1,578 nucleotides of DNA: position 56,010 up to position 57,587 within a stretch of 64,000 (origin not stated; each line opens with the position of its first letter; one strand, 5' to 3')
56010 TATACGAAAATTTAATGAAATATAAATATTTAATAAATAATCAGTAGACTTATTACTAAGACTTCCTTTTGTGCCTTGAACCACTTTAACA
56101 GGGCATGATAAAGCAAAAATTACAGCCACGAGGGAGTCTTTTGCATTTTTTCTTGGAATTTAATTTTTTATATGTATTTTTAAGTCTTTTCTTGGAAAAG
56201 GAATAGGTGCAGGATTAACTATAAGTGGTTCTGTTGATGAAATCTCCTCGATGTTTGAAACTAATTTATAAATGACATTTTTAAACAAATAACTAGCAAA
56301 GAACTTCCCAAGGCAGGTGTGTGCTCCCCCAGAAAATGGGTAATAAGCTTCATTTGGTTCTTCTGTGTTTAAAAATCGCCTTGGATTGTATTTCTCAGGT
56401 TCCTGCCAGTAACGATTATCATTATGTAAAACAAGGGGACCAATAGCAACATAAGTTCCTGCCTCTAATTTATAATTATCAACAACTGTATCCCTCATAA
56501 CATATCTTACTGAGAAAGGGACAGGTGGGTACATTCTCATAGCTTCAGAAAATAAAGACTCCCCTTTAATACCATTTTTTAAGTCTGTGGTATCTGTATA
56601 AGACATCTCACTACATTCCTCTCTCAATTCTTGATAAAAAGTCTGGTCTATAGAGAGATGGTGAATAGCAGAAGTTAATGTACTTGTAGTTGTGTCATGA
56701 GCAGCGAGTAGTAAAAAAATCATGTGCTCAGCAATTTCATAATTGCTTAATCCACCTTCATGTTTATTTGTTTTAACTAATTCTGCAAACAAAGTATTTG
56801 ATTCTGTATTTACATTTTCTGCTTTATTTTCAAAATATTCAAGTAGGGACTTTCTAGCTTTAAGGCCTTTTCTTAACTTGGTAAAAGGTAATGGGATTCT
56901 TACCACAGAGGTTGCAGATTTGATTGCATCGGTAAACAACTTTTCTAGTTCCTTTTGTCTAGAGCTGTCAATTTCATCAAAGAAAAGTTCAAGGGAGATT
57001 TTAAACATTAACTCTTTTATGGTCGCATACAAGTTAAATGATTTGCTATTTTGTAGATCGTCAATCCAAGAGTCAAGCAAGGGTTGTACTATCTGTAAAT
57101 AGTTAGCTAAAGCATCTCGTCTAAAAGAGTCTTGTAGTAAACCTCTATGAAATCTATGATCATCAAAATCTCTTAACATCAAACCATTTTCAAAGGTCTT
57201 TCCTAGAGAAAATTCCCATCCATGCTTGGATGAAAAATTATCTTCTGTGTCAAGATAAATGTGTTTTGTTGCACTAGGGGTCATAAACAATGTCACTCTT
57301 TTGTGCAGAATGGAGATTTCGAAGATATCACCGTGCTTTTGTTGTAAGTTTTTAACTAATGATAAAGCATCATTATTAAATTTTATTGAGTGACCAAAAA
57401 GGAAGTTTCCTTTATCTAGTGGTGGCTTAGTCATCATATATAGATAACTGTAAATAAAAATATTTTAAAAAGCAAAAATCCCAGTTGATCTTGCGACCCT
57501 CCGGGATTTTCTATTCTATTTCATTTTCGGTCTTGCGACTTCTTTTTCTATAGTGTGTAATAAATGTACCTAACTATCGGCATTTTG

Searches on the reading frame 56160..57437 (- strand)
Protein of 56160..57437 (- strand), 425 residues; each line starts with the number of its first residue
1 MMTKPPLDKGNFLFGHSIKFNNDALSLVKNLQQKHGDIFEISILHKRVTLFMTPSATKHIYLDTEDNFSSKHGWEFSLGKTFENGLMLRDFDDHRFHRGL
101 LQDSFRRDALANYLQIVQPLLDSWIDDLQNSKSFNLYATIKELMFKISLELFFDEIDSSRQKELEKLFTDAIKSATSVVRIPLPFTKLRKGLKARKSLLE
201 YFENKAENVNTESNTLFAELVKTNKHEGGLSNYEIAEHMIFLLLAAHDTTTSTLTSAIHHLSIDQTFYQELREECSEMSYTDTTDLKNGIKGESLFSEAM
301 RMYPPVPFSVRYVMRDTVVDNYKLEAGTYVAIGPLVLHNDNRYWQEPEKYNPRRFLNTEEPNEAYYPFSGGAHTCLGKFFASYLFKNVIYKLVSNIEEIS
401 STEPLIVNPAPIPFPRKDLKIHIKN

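Call 12: search_protein_families(library=pfam, proteins=[window:56160-57437:-])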
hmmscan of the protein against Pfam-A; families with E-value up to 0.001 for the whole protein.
window:56160-57437:- (425 aa): 1 family
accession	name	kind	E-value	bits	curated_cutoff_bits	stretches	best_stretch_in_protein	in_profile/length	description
PF00067.27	p450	-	1.3e-54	186.1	22.8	1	5-395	1-431/462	Cytochrome P450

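Call 17: find_encoding_contigs(protein=window:56160-57437:-, flank=6000, max_places=10)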
Protein window:56160-57437:- (425 aa): 23 contigs read that carry it; 10 places shown.
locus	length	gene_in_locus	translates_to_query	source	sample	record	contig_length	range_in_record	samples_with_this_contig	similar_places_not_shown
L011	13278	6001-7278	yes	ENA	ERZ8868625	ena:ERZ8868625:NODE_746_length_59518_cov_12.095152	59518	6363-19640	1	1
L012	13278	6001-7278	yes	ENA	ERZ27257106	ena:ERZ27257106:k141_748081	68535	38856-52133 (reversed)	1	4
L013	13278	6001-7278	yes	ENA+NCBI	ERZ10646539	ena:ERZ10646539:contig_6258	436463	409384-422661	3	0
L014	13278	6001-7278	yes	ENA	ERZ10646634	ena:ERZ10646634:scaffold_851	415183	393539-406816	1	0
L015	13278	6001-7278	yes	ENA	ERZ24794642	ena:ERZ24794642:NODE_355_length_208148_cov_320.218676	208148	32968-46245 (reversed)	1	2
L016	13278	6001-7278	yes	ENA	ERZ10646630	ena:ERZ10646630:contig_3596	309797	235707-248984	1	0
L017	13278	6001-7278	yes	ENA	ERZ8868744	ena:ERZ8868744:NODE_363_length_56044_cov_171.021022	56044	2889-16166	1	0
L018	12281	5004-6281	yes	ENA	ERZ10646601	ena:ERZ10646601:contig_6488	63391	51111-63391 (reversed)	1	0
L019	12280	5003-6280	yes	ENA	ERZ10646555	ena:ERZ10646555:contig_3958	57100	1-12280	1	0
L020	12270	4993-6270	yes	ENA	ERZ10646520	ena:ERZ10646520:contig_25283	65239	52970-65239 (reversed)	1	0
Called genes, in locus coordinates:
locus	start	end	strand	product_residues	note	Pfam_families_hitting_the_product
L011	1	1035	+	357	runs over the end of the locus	PF01757:Acyl_transf_3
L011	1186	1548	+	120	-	-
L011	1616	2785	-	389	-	PF00324:AA_permease, PF13520:AA_permease_2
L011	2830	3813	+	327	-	-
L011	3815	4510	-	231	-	PF00300:His_Phos_1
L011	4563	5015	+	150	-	-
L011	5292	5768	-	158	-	PF13302:Acetyltransf_3 (weak), PF13420:Acetyltransf_4, PF00583:Acetyltransf_1, PF13673:Acetyltransf_10, PF13508:Acetyltransf_7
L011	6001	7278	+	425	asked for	PF00067:p450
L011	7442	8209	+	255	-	PF01261:AP_endonuc_2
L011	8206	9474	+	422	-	PF00278:Orn_DAP_Arg_deC, PF02784:Orn_Arg_deC_N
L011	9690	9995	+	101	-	-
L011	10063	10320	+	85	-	-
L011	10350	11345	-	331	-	PF10340:Say1_Mug180, PF20434:BD-FAE, PF07859:Abhydrolase_3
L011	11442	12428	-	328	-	PF01073:3Beta_HSD, PF01370:Epimerase, PF02719:Polysacc_synt_2, PF04321:RmlD_sub_bind (weak), PF05368:NmrA, PF13460:NAD_binding_10, PF16363:GDP_Man_Dehyd, PF07993:NAD_binding_4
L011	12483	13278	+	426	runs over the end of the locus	PF05977:MFS_3, PF07690:MFS_1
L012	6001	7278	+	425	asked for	PF00067:p450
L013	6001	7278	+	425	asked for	PF00067:p450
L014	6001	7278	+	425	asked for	PF00067:p450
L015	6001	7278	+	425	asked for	PF00067:p450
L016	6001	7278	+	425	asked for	PF00067:p450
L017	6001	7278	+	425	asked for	PF00067:p450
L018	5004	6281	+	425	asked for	PF00067:p450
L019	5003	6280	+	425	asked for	PF00067:p450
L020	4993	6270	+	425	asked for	PF00067:p450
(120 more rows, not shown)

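Call 20: find_homologous_proteins(query=window:56160-57437:-, max_evalue=1e-30)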
Query window:56160-57437:- (425 aa): 1339 proteins with E <= 1e-30 among 4999 candidates; the best 120 are listed.
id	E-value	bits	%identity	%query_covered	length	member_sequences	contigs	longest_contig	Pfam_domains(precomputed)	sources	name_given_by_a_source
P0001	4.1e-284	960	100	100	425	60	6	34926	PF00067.28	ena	-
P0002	7.2e-252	853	87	100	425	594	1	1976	PF00067.28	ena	-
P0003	8.7e-252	853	88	99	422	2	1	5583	PF00067.28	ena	-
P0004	3.8e-251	851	88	99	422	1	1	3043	PF00067.28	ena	-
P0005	4.7e-251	851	88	99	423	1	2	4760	PF00067.28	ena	-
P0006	5.7e-251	850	88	99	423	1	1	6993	PF00067.28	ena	-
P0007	7.4e-251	850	88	99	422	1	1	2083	PF00067.28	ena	-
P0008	9.1e-251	850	88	99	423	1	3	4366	PF00067.28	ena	-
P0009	1.4e-250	849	88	99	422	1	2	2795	PF00067.28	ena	-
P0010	1.5e-250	849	88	99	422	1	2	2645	PF00067.28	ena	-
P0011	1.5e-250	849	87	99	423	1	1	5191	PF00067.28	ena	-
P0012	2.4e-250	848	88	99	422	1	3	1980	PF00067.28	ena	-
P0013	2.4e-250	848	87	99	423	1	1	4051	PF00067.28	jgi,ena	-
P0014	2.9e-250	848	88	99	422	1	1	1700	PF00067.28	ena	-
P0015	2.9e-250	848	87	99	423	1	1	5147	PF00067.28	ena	-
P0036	1.6e-249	846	87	99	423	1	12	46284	PF00067.28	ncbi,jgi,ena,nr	ncbi:cytochrome P450 [Acidimicrobiaceae bacterium]|nr:cytochrome P450 [Acidimicrobiaceae bacterium]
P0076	1.7e-231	786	80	100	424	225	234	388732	PF00067.28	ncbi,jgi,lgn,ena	ncbi:MAG: cytochrome P450 [Candidatus Actinomarina sp.]|jgi:cytochrome P450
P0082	5.9e-206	702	89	82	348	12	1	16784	PF00067.28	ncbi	ncbi:MAG: cytochrome P450, partial [Candidatus Actinomarina sp.]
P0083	5.5e-201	686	70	99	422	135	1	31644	PF00067.28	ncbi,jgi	-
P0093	8.3e-177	606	61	99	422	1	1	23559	PF00067.28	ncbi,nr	ncbi:cytochrome P450 [Acidimicrobiaceae bacterium]|nr:cytochrome P450 [Acidimicrobiaceae bacterium]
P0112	6.0e-175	600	60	99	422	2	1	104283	PF00067.28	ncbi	-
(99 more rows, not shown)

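Call 21: find_encoding_contigs(protein=P0036, flank=6000, max_places=4)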
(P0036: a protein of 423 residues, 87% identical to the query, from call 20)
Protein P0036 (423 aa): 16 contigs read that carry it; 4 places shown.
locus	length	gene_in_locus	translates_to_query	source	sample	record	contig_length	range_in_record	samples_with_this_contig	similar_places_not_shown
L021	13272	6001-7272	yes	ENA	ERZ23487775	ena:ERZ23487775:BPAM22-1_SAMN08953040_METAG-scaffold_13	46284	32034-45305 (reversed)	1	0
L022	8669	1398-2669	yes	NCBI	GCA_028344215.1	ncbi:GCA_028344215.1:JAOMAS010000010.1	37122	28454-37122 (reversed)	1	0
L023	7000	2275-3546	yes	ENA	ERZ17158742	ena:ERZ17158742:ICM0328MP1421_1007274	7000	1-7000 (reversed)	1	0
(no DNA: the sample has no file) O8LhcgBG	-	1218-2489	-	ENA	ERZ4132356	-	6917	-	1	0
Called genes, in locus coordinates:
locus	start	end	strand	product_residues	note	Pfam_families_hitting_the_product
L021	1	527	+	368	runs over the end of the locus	PF01757:Acyl_transf_3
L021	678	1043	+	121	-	-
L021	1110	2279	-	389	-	PF00324:AA_permease, PF13520:AA_permease_2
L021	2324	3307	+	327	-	-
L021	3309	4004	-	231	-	PF00300:His_Phos_1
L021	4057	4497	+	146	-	-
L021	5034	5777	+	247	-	-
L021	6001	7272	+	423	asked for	PF00067:p450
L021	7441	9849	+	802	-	PF01436:NHL (faint)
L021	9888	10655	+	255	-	PF01261:AP_endonuc_2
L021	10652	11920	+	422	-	PF00278:Orn_DAP_Arg_deC, PF02784:Orn_Arg_deC_N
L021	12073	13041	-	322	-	PF10340:Say1_Mug180, PF20434:BD-FAE, PF07859:Abhydrolase_3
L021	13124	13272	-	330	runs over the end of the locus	PF01073:3Beta_HSD, PF01370:Epimerase, PF02719:Polysacc_synt_2, PF04321:RmlD_sub_bind, PF05368:NmrA, PF13460:NAD_binding_10, PF16363:GDP_Man_Dehyd, PF07993:NAD_binding_4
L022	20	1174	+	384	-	-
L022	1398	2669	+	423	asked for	PF00067:p450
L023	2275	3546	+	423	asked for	PF00067:p450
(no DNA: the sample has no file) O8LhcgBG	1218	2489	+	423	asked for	PF00067:p450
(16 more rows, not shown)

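Call 22: find_encoding_contigs(protein=P0076, flank=6000, max_places=4)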
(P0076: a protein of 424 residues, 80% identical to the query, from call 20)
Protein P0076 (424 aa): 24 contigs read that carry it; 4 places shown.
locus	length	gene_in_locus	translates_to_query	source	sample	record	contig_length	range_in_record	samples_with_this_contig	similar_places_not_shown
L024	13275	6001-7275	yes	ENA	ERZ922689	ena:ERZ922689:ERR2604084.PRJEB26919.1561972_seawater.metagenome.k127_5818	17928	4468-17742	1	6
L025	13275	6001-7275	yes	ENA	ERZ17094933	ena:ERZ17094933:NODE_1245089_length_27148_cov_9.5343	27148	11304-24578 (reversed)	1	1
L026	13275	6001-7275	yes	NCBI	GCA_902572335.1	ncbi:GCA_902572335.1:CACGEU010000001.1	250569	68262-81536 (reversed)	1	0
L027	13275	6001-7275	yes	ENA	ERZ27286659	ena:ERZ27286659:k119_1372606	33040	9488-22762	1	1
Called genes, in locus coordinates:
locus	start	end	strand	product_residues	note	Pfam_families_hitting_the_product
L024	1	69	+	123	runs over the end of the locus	PF01243:PNPOx_N (weak)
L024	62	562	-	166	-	-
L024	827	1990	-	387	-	PF00324:AA_permease, PF13520:AA_permease_2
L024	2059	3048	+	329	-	-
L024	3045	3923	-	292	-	PF19576:Acyltransf_2, PF01553:Acyltransferase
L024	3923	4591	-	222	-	PF01553:Acyltransferase (faint)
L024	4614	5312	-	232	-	PF00300:His_Phos_1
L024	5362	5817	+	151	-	-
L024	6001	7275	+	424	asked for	PF00067:p450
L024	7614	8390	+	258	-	PF01261:AP_endonuc_2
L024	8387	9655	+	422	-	PF00278:Orn_DAP_Arg_deC, PF02784:Orn_Arg_deC_N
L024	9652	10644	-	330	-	PF01073:3Beta_HSD, PF01370:Epimerase, PF02719:Polysacc_synt_2, PF04321:RmlD_sub_bind (weak), PF05368:NmrA, PF13460:NAD_binding_10, PF16363:GDP_Man_Dehyd, PF07993:NAD_binding_4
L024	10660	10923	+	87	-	PF13239:2TM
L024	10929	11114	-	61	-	-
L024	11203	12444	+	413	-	-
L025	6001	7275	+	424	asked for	PF00067:p450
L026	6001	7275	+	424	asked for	PF00067:p450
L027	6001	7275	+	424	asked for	PF00067:p450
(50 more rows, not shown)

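Call 23: find_encoding_contigs(protein=P0083, flank=6000, max_places=3)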
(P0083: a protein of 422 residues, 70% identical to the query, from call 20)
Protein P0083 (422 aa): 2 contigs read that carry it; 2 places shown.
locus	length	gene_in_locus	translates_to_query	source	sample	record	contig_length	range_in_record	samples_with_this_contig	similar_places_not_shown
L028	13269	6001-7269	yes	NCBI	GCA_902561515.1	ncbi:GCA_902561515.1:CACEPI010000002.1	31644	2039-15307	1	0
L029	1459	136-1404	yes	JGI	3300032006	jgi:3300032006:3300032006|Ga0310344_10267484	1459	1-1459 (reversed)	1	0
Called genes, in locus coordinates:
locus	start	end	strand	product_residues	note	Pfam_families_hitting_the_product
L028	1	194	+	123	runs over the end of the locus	PF01243:PNPOx_N (weak)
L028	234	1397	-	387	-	PF00324:AA_permease, PF13520:AA_permease_2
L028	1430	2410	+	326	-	-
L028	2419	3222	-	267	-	PF19576:Acyltransf_2, PF01553:Acyltransferase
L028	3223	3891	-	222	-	PF01553:Acyltransferase (weak)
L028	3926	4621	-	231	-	PF00300:His_Phos_1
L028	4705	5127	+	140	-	-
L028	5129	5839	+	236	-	PF08713:DNA_alkylation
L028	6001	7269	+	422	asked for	PF00067:p450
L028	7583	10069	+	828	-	PF01436:NHL (faint)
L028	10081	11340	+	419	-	-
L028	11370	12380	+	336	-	-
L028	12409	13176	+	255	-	PF01261:AP_endonuc_2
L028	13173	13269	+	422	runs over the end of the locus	PF00278:Orn_DAP_Arg_deC, PF02784:Orn_Arg_deC_N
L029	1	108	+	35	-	?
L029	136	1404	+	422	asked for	PF00067:p450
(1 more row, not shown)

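Call 24: find_encoding_contigs(protein=P0112, flank=6000, max_places=3)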
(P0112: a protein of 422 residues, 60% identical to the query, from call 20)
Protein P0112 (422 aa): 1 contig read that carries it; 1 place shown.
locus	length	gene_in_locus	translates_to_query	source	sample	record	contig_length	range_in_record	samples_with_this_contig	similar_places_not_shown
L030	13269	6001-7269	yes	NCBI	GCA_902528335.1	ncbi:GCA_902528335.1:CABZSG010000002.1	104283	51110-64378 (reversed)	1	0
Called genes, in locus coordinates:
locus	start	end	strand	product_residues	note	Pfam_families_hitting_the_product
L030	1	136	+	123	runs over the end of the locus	PF01243:PNPOx_N (weak)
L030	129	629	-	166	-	-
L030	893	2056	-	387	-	PF00324:AA_permease, PF13520:AA_permease_2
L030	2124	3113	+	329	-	-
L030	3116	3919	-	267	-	PF19576:Acyltransf_2, PF01553:Acyltransferase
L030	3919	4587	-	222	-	PF01553:Acyltransferase (faint)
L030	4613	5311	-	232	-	PF00300:His_Phos_1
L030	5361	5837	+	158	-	-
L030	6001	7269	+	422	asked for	PF00067:p450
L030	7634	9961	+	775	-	PF01436:NHL (faint)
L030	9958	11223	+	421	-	-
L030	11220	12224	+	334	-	-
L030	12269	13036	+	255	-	PF01261:AP_endonuc_2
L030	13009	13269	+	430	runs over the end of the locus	PF00278:Orn_DAP_Arg_deC, PF02784:Orn_Arg_deC_N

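Call 71: search_protein_families(library=ncbifam, proteins=[window:56160-57437:-], max_evalue=0.001)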
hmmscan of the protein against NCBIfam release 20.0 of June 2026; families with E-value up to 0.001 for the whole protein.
window:56160-57437:- (425 aa): 7 families
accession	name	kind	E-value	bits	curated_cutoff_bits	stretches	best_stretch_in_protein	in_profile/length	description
NF050147.1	aminopyruv_ApyO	equivalog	4.6e-34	117.8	525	1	90-397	84-394/444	RiPP biosynthesis cytochrome P450 ApyO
NF051859.1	AlbFlvMonOxTrpSyn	equivalog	5.2e-28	97.8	700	1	4-382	20-413/457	bifunctional albaflavenone monooxygenase/terpene synthase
NF045812.1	PentlenOxigase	equivalog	8.8e-25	87.4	800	1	14-382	13-395/444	pentalenene oxygenase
NF053744.1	FAProxCypCBc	equivalog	4.1e-17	61.9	600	1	16-396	13-384/416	CYP152 family fatty-acid peroxygenase CypC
TIGR04538.1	P450_cycloAA_1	subfamily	3.5e-12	45.9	500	1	92-398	75-368/395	cytochrome P450, cyclodipeptide synthase-associated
NF041177.1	Cyp119_Thmprot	equivalog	2.7e-11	42.8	680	1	193-395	165-339/368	cytochrome P450 Cyp119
NF041802.1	P450_SolI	exception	0.0001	20.9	850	1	189-387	210-386/424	solanimycin biosynthesis cytochrome P450 SolI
